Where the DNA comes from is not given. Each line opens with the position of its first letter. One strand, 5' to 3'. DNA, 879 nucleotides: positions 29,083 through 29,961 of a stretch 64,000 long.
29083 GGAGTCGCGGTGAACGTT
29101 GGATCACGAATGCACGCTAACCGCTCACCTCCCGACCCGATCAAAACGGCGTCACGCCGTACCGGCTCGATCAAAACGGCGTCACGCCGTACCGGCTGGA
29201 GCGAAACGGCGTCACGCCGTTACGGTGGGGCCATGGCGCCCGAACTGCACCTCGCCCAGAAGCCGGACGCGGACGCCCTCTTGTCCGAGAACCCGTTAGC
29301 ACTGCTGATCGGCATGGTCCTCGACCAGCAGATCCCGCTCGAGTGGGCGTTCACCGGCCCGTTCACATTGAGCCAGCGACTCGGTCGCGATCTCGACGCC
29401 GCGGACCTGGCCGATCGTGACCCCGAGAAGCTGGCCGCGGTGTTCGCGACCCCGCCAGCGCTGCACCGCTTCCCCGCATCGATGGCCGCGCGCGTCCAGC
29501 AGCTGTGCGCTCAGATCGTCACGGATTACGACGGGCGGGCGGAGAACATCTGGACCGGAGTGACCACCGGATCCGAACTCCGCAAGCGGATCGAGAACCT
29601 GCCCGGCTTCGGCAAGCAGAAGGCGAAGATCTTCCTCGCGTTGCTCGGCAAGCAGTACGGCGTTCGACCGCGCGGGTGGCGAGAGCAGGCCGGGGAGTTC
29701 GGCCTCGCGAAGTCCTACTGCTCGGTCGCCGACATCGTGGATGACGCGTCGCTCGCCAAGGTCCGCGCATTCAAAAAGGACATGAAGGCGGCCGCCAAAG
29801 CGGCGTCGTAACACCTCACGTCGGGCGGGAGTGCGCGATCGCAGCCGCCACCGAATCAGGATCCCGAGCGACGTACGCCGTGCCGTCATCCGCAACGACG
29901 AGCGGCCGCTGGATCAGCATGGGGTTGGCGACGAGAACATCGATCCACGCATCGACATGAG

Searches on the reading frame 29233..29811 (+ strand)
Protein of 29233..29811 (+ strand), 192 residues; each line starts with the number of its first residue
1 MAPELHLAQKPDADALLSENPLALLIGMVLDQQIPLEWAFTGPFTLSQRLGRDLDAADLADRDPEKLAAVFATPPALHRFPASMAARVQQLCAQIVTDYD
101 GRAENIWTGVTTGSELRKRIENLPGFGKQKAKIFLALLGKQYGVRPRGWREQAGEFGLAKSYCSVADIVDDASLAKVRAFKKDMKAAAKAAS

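Call 8: search_protein_families(library=pfam, proteins=[window:29233-29811:+])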
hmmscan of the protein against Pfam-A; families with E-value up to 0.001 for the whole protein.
window:29233-29811:+ (192 aa): 1 family
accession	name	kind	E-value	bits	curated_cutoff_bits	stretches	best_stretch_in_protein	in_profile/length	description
PF00730.31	HhH-GPD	-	2e-05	25.3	26.2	1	26-182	1-91/108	HhH-GPD superfamily base excision DNA repair protein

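Call 9: search_protein_families(library=ncbifam, proteins=[window:29233-29811:+])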
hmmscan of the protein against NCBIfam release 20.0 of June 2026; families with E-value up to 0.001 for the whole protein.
window:29233-29811:+ (192 aa): 1 family
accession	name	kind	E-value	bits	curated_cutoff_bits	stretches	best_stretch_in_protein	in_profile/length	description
TIGR03252.1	TIGR03252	hypoth_equivalog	2.6e-87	291.3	136.5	1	4-191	1-188/189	HhH-GPD-type base excision DNA repair protein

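Call 10: find_encoding_contigs(protein=window:29233-29811:+, flank=3000, max_places=10)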
Protein window:29233-29811:+ (192 aa): 3 contigs read that carry it; 2 places shown.
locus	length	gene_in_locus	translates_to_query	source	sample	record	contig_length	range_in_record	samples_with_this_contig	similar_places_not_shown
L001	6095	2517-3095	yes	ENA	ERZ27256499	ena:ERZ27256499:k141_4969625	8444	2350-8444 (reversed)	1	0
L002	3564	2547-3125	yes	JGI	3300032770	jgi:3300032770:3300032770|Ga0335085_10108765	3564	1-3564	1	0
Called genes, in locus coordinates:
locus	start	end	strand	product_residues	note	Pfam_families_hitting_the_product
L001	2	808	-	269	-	?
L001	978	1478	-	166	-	PF07858:LEH, PF12680:SnoaL_2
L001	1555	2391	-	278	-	PF23441:SDR (faint), PF00106:adh_short, PF13561:adh_short_C2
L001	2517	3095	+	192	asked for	PF00730:HhH-GPD (faint)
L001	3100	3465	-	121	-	PF03960:ArsC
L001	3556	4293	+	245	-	PF00561:Abhydrolase_1, PF12697:Abhydrolase_6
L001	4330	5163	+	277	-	PF00378:ECH_1, PF16113:ECH_2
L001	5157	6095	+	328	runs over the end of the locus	PF00296:Bac_luciferase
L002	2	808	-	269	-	?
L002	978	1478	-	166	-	PF07858:LEH, PF12680:SnoaL_2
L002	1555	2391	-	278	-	PF00106:adh_short, PF13561:adh_short_C2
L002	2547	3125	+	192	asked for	PF00730:HhH-GPD (faint)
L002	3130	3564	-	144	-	?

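Call 11: find_homologous_proteins(query=window:29233-29808:+)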
Query window:29233-29808:+ (192 aa): 8000 proteins with E <= 0.001 among 8000 candidates; the best 120 are listed.
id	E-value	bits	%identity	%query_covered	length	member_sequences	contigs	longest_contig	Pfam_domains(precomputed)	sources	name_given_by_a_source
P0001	2.2e-121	420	100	100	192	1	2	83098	PF00730.32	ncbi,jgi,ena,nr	ncbi:MAG TPA: HhH-GPD-type base excision DNA repair protein [Mycobacteriales bacterium]|nr:HhH-GPD-t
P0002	1.2e-96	340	83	94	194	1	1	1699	PF00730.32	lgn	-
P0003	1.4e-95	336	82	94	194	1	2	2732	PF00730.32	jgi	jgi:uncharacterized HhH-GPD family protein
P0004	9.2e-90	317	80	92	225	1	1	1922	-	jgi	jgi:uncharacterized HhH-GPD family protein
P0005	1.3e-89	317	78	94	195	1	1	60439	PF00730.32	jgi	jgi:uncharacterized HhH-GPD family protein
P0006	1.4e-89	317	76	92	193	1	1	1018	PF00730.32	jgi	jgi:uncharacterized HhH-GPD family protein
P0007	1.5e-89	317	78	93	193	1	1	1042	PF00730.32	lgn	-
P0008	2.5e-89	316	79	91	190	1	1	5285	PF00730.32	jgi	jgi:uncharacterized HhH-GPD family protein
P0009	5.4e-89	315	78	99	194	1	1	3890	PF00730.32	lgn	-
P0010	8.9e-89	314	76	93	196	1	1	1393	PF00730.32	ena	-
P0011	9.3e-89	314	80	97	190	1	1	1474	PF00730.32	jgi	jgi:uncharacterized HhH-GPD family protein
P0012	1.1e-88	314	75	93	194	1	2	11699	-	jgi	jgi:uncharacterized HhH-GPD family protein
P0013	1.4e-88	313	75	93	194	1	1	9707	PF00730.32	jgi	jgi:uncharacterized HhH-GPD family protein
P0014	2.2e-88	313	76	93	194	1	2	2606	PF00730.32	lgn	-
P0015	2.8e-88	313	76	91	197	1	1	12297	PF00730.32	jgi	jgi:uncharacterized HhH-GPD family protein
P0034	8.6e-86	304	75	99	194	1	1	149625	PF00730.32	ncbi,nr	ncbi:MAG TPA: HhH-GPD-type base excision DNA repair protein [Mycobacteriales bacterium]|nr:HhH-GPD-t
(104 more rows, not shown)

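Call 15: find_encoding_contigs(protein=P0003, flank=3000, max_places=4)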
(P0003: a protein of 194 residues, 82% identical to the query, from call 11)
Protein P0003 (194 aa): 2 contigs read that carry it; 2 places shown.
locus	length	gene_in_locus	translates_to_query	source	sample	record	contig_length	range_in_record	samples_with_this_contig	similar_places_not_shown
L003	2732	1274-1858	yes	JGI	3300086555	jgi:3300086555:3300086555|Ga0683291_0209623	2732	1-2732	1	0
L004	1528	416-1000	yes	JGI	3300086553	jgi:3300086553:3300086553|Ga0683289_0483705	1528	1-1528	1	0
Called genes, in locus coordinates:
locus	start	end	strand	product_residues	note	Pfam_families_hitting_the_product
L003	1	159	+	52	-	?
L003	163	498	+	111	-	-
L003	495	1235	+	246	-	-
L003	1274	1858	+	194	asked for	PF00730:HhH-GPD (weak)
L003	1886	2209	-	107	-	PF05437:AzlD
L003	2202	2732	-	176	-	?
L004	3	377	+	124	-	?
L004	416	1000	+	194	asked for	PF00730:HhH-GPD (weak)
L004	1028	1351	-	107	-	PF05437:AzlD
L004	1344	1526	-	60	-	?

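Call 16: find_encoding_contigs(protein=P0005, flank=4000, max_places=4)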
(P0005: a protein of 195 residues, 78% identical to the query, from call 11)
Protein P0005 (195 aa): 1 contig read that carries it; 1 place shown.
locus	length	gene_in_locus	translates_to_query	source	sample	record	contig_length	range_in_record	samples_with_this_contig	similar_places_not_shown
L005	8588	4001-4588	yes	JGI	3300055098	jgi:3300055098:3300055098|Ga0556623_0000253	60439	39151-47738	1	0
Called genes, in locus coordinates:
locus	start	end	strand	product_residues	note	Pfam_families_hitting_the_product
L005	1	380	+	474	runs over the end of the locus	PF00501:AMP-binding, PF13193:AMP-binding_C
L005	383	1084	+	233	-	-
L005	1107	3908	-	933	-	PF02012:BNR (faint), PF15902:Sortilin-Vps10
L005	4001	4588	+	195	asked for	PF00730:HhH-GPD (weak)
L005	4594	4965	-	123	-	-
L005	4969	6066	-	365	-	PF00535:Glycos_transf_2, PF13641:Glyco_tranf_2_3, PF03142:Chitin_synth_2 (weak), PF13506:Glyco_transf_21, PF13632:Glyco_trans_2_3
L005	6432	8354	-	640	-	-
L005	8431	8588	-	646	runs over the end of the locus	PF06241:Castor_Poll_mid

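Call 17: find_encoding_contigs(protein=P0034, flank=4000, max_places=4)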
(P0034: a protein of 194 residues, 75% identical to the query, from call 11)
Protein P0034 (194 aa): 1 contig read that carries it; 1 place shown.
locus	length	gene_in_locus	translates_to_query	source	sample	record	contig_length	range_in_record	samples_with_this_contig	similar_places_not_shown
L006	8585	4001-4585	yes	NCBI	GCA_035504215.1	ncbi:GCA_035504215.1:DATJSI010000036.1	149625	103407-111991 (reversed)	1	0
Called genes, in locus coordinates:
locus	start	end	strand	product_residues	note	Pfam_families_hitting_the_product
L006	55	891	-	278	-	PF00950:ABC-3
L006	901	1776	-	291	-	PF00950:ABC-3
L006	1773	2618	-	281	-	PF00005:ABC_tran, PF13304:AAA_21 (faint)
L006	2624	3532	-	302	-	PF01297:ZnuA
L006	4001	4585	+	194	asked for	PF00730:HhH-GPD (weak)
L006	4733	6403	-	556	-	-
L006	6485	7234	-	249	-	PF00378:ECH_1, PF16113:ECH_2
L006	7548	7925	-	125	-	PF18029:Glyoxalase_6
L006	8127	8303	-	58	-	-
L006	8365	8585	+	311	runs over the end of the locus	-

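Call 29: list_cluster_members(proteins=[L241:7544-8299:-, L241:6432-7220:-, L241:8377-8805:-, L238:2008-3246:-, L238:20-1858:+, window:29233-29808:+, window:28274-29107:-])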
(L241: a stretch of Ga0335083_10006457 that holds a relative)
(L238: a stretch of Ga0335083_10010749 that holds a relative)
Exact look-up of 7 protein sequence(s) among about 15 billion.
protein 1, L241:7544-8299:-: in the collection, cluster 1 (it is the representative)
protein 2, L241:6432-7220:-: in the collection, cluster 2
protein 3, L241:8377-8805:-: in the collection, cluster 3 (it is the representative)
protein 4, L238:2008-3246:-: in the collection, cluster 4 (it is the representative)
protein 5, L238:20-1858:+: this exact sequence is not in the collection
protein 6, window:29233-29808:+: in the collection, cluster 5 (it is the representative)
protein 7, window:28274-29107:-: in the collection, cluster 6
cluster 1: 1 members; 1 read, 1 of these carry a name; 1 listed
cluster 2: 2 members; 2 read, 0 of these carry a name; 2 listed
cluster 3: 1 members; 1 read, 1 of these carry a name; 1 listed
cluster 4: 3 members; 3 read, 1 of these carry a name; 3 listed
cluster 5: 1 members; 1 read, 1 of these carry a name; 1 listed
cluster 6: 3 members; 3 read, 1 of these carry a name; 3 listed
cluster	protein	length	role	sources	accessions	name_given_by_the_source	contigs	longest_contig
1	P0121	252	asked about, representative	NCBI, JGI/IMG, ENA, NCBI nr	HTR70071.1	MAG TPA: 50S ribosomal protein L1 [Mycobacteriales bacterium] | 50S ribosomal protein L1 [Mycobacteriales bacterium]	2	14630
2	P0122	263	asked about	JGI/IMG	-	-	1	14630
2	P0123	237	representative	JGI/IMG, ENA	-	-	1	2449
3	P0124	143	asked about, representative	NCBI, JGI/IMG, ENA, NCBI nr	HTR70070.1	MAG TPA: 50S ribosomal protein L11 [Mycobacteriales bacterium] | 50S ribosomal protein L11 [Mycobacteriales bacterium]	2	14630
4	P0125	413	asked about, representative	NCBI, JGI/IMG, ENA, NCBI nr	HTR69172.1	MAG TPA: FAD-dependent oxidoreductase [Mycobacteriales bacterium] | FAD-dependent oxidoreductase [Mycobacteriales bacterium]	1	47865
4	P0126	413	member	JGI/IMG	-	-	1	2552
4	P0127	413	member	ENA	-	-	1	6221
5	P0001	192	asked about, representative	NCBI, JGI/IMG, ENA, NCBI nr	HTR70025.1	MAG TPA: HhH-GPD-type base excision DNA repair protein [Mycobacteriales bacterium] | HhH-GPD-type base excision DNA repair protein [Mycobacteriales bacterium]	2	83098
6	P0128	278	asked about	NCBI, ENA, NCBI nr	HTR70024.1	MAG TPA: SDR family oxidoreductase [Mycobacteriales bacterium] | SDR family oxidoreductase [Mycobacteriales bacterium]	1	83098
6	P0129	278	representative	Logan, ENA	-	-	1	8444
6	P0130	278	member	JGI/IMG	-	-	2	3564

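Call 30: find_encoding_contigs(protein=P0125, flank=3000, max_places=6)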
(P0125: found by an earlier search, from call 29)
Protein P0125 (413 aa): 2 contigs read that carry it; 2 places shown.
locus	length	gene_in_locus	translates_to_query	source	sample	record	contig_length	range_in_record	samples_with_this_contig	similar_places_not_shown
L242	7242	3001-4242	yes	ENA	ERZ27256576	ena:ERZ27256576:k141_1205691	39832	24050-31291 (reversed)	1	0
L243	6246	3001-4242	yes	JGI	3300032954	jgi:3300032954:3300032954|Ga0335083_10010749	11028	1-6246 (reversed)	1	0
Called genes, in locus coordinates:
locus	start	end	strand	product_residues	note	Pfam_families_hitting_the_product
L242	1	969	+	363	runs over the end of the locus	-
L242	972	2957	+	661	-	PF11992:TgpA_N, PF01841:Transglut_core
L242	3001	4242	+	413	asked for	PF01266:DAO (faint), PF07992:Pyr_redox_2, PF13450:NAD_binding_8 (faint), PF00070:Pyr_redox, PF14759:Reductase_C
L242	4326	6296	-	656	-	PF00930:DPPIV_N, PF02129:Peptidase_S15, PF00326:Peptidase_S9, PF00561:Abhydrolase_1 (faint), PF01738:DLH (weak), PF12146:Hydrolase_4 (weak)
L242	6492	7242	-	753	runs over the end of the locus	PF00580:UvrD-helicase (faint), PF02562:PhoH (faint), PF13245:AAA_19 (faint), PF13604:AAA_30 (faint), PF13538:UvrD_C_2 (faint)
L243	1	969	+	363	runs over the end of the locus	-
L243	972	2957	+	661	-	PF11992:TgpA_N, PF01841:Transglut_core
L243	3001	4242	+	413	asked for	PF01266:DAO (faint), PF07992:Pyr_redox_2, PF13450:NAD_binding_8 (faint), PF00070:Pyr_redox, PF14759:Reductase_C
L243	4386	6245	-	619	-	?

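Call 31: find_encoding_contigs(protein=P0121, flank=3000, max_places=6)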
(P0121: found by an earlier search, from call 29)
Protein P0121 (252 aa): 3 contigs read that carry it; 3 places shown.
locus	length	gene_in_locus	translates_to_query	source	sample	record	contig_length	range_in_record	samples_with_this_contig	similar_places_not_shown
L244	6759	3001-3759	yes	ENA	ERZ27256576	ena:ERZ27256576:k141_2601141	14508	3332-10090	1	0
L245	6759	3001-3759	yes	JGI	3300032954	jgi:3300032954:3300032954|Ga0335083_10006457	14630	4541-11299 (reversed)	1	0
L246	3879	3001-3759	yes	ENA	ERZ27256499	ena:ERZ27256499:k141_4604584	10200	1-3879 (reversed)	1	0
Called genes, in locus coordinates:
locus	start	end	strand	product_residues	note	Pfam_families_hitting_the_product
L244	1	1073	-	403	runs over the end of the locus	PF00155:Aminotran_1_2, PF01041:DegT_DnrJ_EryC1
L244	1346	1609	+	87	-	PF00584:SecE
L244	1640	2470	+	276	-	PF02357:NusG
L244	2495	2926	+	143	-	PF03946:Ribosomal_L11_N, PF00298:Ribosomal_L11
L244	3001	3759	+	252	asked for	PF00687:Ribosomal_L1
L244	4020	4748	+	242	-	PF00466:Ribosomal_L10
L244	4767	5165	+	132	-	PF16320:Ribosomal_L12_N, PF00542:Ribosomal_L12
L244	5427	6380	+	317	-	PF00005:ABC_tran, PF13304:AAA_21 (faint)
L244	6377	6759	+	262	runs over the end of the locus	PF02405:MlaE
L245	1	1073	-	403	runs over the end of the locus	PF00155:Aminotran_1_2, PF01041:DegT_DnrJ_EryC1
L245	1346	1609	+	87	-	PF00584:SecE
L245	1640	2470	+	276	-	PF02357:NusG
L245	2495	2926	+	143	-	PF03946:Ribosomal_L11_N, PF00298:Ribosomal_L11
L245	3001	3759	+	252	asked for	PF00687:Ribosomal_L1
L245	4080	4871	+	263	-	PF00466:Ribosomal_L10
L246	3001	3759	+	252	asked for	PF00687:Ribosomal_L1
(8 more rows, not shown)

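Call 49: find_homologous_proteins(query=P0121, max_evalue=1e-60)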
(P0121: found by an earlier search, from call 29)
Query P0121 (252 aa): 7998 proteins with E <= 1e-60 among 8000 candidates; the best 120 are listed.
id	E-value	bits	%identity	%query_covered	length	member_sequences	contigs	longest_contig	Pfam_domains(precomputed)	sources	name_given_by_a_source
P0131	2.4e-167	572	-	-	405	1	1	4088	PF00687.27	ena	-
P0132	2.3e-155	533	-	-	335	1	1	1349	PF00687.27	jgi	jgi:large subunit ribosomal protein L1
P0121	3.0e-155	532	100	100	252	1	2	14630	PF00687.27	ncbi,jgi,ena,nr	ncbi:MAG TPA: 50S ribosomal protein L1 [Mycobacteriales bacterium]|nr:50S ribosomal protein L1 [Myco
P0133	9.3e-141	485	91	96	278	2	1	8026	PF00687.27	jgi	jgi:large subunit ribosomal protein L1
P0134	7.1e-137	472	-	-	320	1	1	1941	PF00687.27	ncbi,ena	-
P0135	6.3e-134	463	90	94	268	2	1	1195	PF00687.27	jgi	jgi:large subunit ribosomal protein L1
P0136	8.2e-134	462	89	95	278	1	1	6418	PF00687.27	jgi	jgi:large subunit ribosomal protein L1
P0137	7.2e-132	456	89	96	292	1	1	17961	PF00687.27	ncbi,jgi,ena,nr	ncbi:MAG: 50S ribosomal protein L1 [Frankiaceae bacterium]|nr:50S ribosomal protein L1 [Frankiaceae 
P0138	3.7e-131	454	89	94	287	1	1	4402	PF00687.27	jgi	jgi:large subunit ribosomal protein L1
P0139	4.6e-131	453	87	96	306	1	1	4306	PF00687.27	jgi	jgi:large subunit ribosomal protein L1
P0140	5.7e-131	453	-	-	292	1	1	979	PF00687.27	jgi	jgi:large subunit ribosomal protein L1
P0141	6.8e-131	453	88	94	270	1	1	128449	PF00687.27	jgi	jgi:large subunit ribosomal protein L1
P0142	3.8e-130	450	83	100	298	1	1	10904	PF00687.27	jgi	jgi:large subunit ribosomal protein L1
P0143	4.3e-130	450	88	94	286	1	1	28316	PF00687.27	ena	-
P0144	1.1e-129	449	86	96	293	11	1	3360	PF00687.27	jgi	jgi:large subunit ribosomal protein L1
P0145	1.8e-129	448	89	92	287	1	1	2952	PF00687.27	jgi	jgi:large subunit ribosomal protein L1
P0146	2.9e-129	447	85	99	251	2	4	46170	PF00687.27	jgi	jgi:large subunit ribosomal protein L1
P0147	3.0e-129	447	87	96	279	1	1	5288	PF00687.27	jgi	jgi:large subunit ribosomal protein L1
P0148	3.3e-129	447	86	98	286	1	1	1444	PF00687.27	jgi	jgi:large subunit ribosomal protein L1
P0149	4.0e-129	447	84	100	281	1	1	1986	PF00687.27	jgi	jgi:large subunit ribosomal protein L1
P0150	1.0e-128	446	84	95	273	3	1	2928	PF00687.27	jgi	jgi:large subunit ribosomal protein L1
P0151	2.7e-128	444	88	92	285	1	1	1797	PF00687.27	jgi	jgi:large subunit ribosomal protein L1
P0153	4.7e-128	443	87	94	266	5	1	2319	PF00687.27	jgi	jgi:large subunit ribosomal protein L1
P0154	5.4e-128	443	85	96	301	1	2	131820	PF00687.27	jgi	jgi:large subunit ribosomal protein L1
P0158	2.8e-127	441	85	96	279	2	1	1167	PF00687.27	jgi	jgi:large subunit ribosomal protein L1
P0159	2.9e-127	441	85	95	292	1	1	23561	PF00687.27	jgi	jgi:large subunit ribosomal protein L1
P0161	4.8e-127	440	85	96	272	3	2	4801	PF00687.27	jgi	jgi:large subunit ribosomal protein L1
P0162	5.0e-127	440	86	94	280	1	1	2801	PF00687.27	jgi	jgi:large subunit ribosomal protein L1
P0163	5.1e-127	440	86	92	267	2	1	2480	PF00687.27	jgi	jgi:large subunit ribosomal protein L1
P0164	5.6e-127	440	84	96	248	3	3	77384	PF00687.27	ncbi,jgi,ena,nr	ncbi:MAG TPA: 50S ribosomal protein L1 [Mycobacteriales bacterium]|jgi:large subunit ribosomal prote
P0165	6.0e-127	440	85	96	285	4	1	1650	PF00687.27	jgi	jgi:large subunit ribosomal protein L1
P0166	7.1e-127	440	86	94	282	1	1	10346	PF00687.27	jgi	jgi:large subunit ribosomal protein L1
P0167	7.1e-127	440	85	96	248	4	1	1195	PF00687.27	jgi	jgi:large subunit ribosomal protein L1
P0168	8.0e-127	439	84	99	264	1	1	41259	PF00687.27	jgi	jgi:large subunit ribosomal protein L1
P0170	2.2e-126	438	89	90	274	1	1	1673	PF00687.27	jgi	jgi:large subunit ribosomal protein L1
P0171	2.2e-126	438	86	94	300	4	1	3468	PF00687.27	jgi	jgi:large subunit ribosomal protein L1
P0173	2.6e-126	438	83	99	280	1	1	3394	PF00687.27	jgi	jgi:large subunit ribosomal protein L1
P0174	3.0e-126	438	86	94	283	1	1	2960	PF00687.27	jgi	jgi:large subunit ribosomal protein L1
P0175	3.7e-126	437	87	92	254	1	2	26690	PF00687.27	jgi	jgi:large subunit ribosomal protein L1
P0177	7.6e-126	436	83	96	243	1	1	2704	PF00687.27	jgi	jgi:large subunit ribosomal protein L1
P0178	9.7e-126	436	86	92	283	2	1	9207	PF00687.27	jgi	jgi:large subunit ribosomal protein L1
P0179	1.0e-125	436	85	93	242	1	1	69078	PF00687.27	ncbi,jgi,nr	ncbi:MAG TPA: 50S ribosomal protein L1 [Mycobacteriales bacterium]|jgi:large subunit ribosomal prote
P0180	1.1e-125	436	83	94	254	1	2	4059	PF00687.27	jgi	jgi:large subunit ribosomal protein L1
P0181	1.1e-125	436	89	90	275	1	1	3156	PF00687.27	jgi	jgi:large subunit ribosomal protein L1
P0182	1.5e-125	435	82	99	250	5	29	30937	PF00687.27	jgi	jgi:large subunit ribosomal protein L1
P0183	1.5e-125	435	88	91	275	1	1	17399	PF00687.27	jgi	jgi:large subunit ribosomal protein L1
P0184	3.0e-125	434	87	90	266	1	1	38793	PF00687.27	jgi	jgi:large subunit ribosomal protein L1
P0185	3.1e-125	434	82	96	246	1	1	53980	PF00687.27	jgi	jgi:large subunit ribosomal protein L1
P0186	3.3e-125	434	83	96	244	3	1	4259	PF00687.27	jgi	jgi:large subunit ribosomal protein L1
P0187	3.6e-125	434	84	97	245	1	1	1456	PF00687.27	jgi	jgi:large subunit ribosomal protein L1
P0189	3.9e-125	434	84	93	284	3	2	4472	PF00687.27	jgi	jgi:large subunit ribosomal protein L1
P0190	4.0e-125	434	84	96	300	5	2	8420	PF00687.27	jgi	jgi:large subunit ribosomal protein L1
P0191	4.2e-125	434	88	90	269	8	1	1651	PF00687.27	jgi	jgi:large subunit ribosomal protein L1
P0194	7.1e-125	433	81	97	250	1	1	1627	PF00687.27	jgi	jgi:large subunit ribosomal protein L1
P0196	8.2e-125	433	85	93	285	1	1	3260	PF00687.27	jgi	jgi:large subunit ribosomal protein L1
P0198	1.0e-124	433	84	93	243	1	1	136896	PF00687.27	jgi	jgi:large subunit ribosomal protein L1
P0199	1.1e-124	432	82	96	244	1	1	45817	PF00687.27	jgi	jgi:large subunit ribosomal protein L1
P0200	1.3e-124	432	84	96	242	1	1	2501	PF00687.27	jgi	jgi:large subunit ribosomal protein L1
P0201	1.4e-124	432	83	96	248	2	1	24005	PF00687.27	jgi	jgi:large subunit ribosomal protein L1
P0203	2.0e-124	432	82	97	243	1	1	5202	PF00687.27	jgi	jgi:large subunit ribosomal protein L1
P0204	2.1e-124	432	83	96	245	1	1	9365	PF00687.27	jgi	jgi:large subunit ribosomal protein L1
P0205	2.5e-124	431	86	90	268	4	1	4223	PF00687.27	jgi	jgi:large subunit ribosomal protein L1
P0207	3.1e-124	431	82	94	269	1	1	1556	PF00687.27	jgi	jgi:large subunit ribosomal protein L1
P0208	3.1e-124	431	86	91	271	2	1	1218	PF00687.27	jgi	jgi:large subunit ribosomal protein L1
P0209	3.8e-124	431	82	97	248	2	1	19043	PF00687.27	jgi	jgi:large subunit ribosomal protein L1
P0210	5.3e-124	430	83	92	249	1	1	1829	PF00687.27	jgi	jgi:large subunit ribosomal protein L1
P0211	5.4e-124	430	86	90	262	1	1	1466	PF00687.27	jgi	jgi:large subunit ribosomal protein L1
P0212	7.7e-124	430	83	94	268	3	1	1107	PF00687.27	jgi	jgi:large subunit ribosomal protein L1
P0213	8.8e-124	430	84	94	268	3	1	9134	PF00687.27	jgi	jgi:large subunit ribosomal protein L1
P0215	1.0e-123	429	84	92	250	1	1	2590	PF00687.27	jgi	jgi:large subunit ribosomal protein L1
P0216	1.3e-123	429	84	94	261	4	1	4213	PF00687.27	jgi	jgi:large subunit ribosomal protein L1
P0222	3.2e-123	428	84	94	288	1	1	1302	PF00687.27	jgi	jgi:large subunit ribosomal protein L1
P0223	3.3e-123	428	84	92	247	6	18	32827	PF00687.27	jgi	jgi:large subunit ribosomal protein L1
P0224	3.3e-123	428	82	96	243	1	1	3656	PF00687.27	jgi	jgi:large subunit ribosomal protein L1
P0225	3.3e-123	428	80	98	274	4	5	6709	PF00687.27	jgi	jgi:large subunit ribosomal protein L1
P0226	4.4e-123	427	83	95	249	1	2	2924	PF00687.27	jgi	jgi:large subunit ribosomal protein L1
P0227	4.5e-123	427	81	97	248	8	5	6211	PF00687.27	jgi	jgi:large subunit ribosomal protein L1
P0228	4.5e-123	427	83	96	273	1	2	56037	PF00687.27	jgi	jgi:large subunit ribosomal protein L1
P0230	6.9e-123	427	83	93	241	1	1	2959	PF00687.27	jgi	jgi:large subunit ribosomal protein L1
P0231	8.7e-123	426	79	98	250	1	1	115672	PF00687.27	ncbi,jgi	jgi:large subunit ribosomal protein L1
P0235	1.4e-122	426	82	94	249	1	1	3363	PF00687.27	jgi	jgi:large subunit ribosomal protein L1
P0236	1.4e-122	426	83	93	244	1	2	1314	PF00687.27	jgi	jgi:large subunit ribosomal protein L1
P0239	1.9e-122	425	82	97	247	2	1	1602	PF00687.27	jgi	jgi:large subunit ribosomal protein L1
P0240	2.3e-122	425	83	94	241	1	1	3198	PF00687.27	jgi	jgi:large subunit ribosomal protein L1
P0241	2.4e-122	425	82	94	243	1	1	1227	PF00687.27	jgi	jgi:large subunit ribosomal protein L1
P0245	4.9e-122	424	79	98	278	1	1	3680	PF00687.27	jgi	jgi:large subunit ribosomal protein L1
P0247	6.3e-122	423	81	96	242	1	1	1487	PF00687.27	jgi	jgi:large subunit ribosomal protein L1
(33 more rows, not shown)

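Call 51: find_encoding_contigs(protein=P0133, flank=2500, max_places=3)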
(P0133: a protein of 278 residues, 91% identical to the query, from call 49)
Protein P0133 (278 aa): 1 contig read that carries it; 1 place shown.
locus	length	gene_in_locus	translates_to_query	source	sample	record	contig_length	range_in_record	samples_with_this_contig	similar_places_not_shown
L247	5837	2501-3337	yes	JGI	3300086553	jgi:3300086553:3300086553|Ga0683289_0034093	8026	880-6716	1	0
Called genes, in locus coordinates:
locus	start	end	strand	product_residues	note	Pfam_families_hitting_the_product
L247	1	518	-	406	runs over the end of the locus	PF00155:Aminotran_1_2, PF00266:Aminotran_5 (faint), PF01041:DegT_DnrJ_EryC1 (weak), PF01053:Cys_Met_Meta_PP (weak)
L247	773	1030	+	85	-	PF00584:SecE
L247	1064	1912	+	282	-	PF02357:NusG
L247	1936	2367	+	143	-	PF03946:Ribosomal_L11_N, PF00298:Ribosomal_L11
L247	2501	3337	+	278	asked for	PF00687:Ribosomal_L1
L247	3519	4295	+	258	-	PF00466:Ribosomal_L10, PF27436:RL10_C (faint)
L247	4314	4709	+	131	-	PF16320:Ribosomal_L12_N, PF00542:Ribosomal_L12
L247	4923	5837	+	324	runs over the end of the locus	PF00005:ABC_tran, PF13304:AAA_21 (faint)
